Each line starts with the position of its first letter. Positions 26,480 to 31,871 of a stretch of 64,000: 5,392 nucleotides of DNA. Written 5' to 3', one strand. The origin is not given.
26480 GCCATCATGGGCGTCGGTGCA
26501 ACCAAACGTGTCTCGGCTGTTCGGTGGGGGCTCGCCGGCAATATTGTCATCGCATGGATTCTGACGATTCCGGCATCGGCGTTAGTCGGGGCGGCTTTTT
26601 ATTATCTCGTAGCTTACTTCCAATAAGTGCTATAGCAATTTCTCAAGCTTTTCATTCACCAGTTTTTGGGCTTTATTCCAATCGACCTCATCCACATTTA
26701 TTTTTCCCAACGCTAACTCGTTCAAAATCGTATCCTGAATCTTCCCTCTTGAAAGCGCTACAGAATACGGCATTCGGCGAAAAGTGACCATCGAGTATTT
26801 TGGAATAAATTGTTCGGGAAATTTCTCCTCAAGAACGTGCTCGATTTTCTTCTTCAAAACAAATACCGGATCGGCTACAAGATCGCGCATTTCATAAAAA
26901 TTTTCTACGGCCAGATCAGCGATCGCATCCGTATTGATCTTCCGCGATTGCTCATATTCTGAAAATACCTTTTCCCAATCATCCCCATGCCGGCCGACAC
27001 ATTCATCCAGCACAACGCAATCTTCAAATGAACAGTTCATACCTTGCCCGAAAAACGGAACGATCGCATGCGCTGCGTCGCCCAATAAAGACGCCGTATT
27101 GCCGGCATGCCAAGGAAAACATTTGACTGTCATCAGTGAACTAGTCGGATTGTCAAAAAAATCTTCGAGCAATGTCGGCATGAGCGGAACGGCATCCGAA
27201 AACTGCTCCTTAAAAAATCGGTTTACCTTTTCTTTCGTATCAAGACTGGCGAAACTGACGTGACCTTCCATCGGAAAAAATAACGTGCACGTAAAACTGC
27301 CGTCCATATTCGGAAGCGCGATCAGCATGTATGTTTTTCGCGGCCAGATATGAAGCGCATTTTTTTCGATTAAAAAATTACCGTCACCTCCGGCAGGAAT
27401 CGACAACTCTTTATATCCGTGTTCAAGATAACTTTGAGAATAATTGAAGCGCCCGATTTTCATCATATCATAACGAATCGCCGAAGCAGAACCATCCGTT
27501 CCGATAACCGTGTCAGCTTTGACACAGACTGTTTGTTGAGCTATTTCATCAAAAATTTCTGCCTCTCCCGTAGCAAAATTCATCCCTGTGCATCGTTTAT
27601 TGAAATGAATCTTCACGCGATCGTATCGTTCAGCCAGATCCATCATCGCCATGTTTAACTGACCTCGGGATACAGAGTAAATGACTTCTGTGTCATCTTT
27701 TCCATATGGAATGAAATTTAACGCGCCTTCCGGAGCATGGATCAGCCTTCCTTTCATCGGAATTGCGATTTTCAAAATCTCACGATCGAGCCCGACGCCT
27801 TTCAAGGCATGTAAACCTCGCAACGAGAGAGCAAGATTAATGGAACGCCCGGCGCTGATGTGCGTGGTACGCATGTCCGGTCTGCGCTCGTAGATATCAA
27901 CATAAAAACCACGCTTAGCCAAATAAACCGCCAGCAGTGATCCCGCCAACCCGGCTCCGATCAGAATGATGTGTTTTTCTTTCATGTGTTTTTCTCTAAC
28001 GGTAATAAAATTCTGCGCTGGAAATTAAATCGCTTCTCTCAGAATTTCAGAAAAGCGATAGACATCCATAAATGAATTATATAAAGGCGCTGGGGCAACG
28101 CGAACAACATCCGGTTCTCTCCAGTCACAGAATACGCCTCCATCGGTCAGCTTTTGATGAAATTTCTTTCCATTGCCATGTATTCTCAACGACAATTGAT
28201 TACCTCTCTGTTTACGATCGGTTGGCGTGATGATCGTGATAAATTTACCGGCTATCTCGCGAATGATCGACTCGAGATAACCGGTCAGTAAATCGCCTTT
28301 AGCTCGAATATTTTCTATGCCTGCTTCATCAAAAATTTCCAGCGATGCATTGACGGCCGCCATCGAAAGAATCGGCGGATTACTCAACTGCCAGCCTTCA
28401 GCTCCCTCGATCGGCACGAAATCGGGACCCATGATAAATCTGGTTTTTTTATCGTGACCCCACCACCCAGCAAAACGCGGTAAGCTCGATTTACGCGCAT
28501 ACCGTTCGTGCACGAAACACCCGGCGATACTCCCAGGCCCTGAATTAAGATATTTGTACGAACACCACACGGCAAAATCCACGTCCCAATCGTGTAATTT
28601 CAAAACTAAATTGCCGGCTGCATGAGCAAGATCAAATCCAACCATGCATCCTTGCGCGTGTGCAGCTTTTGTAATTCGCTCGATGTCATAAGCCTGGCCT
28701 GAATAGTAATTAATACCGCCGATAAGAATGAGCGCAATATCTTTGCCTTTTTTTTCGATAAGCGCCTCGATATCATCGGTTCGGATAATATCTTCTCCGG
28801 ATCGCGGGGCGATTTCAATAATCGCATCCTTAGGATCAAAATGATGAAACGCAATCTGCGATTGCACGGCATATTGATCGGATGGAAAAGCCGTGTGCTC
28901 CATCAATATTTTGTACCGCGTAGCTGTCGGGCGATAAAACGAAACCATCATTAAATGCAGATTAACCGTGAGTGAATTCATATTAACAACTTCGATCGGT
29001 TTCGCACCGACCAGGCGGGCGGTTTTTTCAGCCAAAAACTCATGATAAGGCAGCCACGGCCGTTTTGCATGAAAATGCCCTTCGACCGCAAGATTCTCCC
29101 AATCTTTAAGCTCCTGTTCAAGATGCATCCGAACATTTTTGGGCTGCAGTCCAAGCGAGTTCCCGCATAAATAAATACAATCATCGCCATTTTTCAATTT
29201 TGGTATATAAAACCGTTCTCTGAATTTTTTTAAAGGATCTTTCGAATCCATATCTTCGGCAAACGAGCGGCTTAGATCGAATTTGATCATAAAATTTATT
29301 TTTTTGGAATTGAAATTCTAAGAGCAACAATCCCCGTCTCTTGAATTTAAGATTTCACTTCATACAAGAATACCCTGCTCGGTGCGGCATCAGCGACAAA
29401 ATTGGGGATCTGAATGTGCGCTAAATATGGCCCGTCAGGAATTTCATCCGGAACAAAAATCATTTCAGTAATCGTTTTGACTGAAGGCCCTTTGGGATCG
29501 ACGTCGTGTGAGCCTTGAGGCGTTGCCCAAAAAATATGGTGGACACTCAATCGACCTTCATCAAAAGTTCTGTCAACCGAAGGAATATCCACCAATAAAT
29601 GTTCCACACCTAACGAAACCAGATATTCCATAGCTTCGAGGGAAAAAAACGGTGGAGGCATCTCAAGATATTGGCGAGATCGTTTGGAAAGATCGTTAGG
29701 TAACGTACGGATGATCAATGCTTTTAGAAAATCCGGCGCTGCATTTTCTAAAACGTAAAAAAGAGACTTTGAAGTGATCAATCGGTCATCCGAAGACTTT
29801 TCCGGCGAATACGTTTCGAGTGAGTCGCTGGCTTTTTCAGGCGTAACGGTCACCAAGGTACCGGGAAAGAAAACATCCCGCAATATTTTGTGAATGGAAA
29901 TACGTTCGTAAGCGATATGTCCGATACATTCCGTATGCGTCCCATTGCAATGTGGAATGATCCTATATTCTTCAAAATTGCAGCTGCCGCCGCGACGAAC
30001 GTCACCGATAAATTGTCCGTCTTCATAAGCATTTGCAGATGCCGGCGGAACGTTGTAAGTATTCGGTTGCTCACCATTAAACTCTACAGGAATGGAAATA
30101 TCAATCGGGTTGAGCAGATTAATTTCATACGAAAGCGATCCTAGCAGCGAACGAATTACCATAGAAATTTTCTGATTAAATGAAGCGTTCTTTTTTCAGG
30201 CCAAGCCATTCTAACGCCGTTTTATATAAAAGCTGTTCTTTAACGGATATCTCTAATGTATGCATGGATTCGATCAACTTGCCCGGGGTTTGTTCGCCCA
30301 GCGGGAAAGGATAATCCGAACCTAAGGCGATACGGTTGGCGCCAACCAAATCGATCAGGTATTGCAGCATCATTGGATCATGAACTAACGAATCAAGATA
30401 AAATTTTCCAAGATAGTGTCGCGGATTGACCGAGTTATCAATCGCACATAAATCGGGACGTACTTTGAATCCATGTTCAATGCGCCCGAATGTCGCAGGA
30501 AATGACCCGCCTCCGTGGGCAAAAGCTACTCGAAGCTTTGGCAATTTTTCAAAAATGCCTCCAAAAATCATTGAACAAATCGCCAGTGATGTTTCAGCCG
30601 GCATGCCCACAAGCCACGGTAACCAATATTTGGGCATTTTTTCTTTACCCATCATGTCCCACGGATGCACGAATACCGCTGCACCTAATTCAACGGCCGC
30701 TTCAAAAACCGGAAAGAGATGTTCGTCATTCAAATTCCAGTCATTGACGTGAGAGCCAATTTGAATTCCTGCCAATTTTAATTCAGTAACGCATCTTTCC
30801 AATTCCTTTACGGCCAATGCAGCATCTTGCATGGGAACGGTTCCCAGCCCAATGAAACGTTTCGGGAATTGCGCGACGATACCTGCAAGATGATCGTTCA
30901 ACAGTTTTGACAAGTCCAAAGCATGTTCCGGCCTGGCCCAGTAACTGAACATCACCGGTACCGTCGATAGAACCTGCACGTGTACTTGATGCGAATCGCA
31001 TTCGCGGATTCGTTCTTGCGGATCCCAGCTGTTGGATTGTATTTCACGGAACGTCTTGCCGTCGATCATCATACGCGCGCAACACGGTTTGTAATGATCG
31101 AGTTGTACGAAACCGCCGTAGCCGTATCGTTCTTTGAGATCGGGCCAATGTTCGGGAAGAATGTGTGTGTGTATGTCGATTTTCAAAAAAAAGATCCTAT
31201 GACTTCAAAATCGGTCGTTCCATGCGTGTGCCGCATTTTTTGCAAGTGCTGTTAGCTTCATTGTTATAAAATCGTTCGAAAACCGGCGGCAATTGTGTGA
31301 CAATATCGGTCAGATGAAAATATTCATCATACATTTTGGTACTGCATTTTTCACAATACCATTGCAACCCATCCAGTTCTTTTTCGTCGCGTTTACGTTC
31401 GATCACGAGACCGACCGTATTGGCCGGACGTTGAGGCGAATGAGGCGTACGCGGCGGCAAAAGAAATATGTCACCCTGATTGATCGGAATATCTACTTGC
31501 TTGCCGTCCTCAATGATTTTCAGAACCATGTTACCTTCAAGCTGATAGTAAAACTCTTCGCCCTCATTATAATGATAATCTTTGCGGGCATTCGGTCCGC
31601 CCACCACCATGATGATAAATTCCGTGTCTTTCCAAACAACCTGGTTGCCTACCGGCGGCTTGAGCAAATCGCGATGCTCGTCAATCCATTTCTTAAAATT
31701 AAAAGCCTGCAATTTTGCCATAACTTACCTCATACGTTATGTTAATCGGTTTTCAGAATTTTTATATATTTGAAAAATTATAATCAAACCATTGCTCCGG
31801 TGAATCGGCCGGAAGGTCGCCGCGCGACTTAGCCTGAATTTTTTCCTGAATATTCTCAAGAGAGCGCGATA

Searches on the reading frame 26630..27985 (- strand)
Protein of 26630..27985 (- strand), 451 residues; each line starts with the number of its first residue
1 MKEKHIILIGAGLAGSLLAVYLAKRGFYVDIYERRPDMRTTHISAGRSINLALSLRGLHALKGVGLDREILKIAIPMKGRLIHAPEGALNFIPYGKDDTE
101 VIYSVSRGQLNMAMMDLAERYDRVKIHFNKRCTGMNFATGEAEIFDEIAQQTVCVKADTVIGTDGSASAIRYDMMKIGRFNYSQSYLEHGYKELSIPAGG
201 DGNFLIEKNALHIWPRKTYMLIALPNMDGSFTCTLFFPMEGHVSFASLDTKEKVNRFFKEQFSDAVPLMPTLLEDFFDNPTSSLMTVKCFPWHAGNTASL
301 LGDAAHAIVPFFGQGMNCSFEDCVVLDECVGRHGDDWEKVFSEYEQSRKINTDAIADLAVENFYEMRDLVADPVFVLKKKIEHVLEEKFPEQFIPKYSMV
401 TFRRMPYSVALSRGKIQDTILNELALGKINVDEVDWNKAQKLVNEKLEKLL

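Call 77: search_protein_families(library=pfam, proteins=[window:26630-27985:-], max_evalue=0.00001)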
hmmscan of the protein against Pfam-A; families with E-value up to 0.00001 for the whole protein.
window:26630-27985:- (451 aa): 2 families
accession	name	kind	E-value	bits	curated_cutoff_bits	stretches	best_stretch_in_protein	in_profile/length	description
PF01494.25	FAD_binding_3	-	3.8e-16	59.7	22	1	6-326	4-314/349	FAD binding domain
PF13450.12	NAD_binding_8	-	2.2e-06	28.3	21.9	1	9-38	2-31/68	NAD(P)-binding Rossmann-like domain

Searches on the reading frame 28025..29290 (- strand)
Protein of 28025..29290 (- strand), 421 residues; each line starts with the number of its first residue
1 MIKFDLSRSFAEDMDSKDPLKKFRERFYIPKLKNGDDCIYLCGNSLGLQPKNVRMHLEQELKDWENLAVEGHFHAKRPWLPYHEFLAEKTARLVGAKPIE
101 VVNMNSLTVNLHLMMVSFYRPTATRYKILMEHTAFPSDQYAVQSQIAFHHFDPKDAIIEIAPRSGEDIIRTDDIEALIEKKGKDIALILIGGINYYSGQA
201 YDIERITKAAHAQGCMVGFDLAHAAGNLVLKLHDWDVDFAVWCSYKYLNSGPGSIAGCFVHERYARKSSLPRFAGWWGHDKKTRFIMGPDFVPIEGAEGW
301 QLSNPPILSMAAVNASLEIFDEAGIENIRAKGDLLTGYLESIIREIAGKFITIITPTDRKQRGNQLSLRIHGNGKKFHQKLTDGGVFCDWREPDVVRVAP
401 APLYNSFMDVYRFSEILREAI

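Call 77: search_protein_families(library=pfam, proteins=[window:28025-29290:-], max_evalue=0.00001)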
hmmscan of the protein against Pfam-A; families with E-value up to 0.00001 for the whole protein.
window:28025-29290:- (421 aa): 2 families
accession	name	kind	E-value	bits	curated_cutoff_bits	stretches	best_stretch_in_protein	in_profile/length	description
PF22580.2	KYNU_C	-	3.9e-23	81.7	27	1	328-417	1-90/90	Kynureninase C-terminal domain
PF00266.25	Aminotran_5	-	1.9e-14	53.9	21.5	1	39-372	1-318/371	Aminotransferase class-V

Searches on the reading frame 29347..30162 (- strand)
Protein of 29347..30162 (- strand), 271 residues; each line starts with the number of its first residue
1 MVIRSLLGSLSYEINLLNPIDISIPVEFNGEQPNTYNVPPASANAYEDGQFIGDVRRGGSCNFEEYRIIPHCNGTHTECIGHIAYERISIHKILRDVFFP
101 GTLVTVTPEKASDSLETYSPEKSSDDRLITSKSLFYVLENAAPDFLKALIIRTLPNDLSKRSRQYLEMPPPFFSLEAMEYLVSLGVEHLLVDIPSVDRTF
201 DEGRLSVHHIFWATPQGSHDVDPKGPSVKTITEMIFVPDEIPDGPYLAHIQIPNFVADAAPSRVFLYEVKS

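Call 77: search_protein_families(library=pfam, proteins=[window:29347-30162:-], max_evalue=0.00001)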
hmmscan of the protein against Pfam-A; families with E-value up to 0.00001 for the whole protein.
window:29347-30162:- (271 aa): 1 family
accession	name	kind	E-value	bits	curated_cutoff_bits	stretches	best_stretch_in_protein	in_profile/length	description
PF04199.19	Cyclase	-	1.1e-12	48.8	23.1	1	20-198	1-142/142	Putative cyclase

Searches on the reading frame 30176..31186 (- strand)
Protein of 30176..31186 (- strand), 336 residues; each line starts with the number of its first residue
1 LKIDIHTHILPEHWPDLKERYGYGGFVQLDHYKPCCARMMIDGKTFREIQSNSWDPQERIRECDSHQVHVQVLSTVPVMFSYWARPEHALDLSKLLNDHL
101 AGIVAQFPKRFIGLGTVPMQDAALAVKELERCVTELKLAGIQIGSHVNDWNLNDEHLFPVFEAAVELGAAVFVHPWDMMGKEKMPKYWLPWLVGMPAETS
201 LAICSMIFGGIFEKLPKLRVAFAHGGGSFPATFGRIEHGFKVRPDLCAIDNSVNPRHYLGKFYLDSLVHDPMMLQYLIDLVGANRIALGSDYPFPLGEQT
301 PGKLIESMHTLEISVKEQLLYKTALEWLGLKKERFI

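Call 77: search_protein_families(library=pfam, proteins=[window:30176-31186:-], max_evalue=0.00001)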
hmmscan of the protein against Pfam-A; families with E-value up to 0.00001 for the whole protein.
window:30176-31186:- (336 aa): 1 family
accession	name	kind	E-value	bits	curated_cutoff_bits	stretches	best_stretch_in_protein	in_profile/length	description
PF04909.20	Amidohydro_2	-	2.3e-43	149.4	26.4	1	3-330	1-289/289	Amidohydrolase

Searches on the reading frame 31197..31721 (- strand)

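Call 77: search_protein_families(library=pfam, proteins=[window:31197-31721:-], max_evalue=0.00001)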
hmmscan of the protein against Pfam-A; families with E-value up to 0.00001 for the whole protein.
window:31197-31721:- (174 aa): 2 families
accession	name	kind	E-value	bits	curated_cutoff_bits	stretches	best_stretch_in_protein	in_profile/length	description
PF06052.18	3-HAO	-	4.4e-65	218.4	25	1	1-152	1-151/151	3-hydroxyanthranilic acid dioxygenase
PF07883.17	Cupin_2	-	4.5e-08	33.1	27.2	1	43-97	7-57/70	Cupin domain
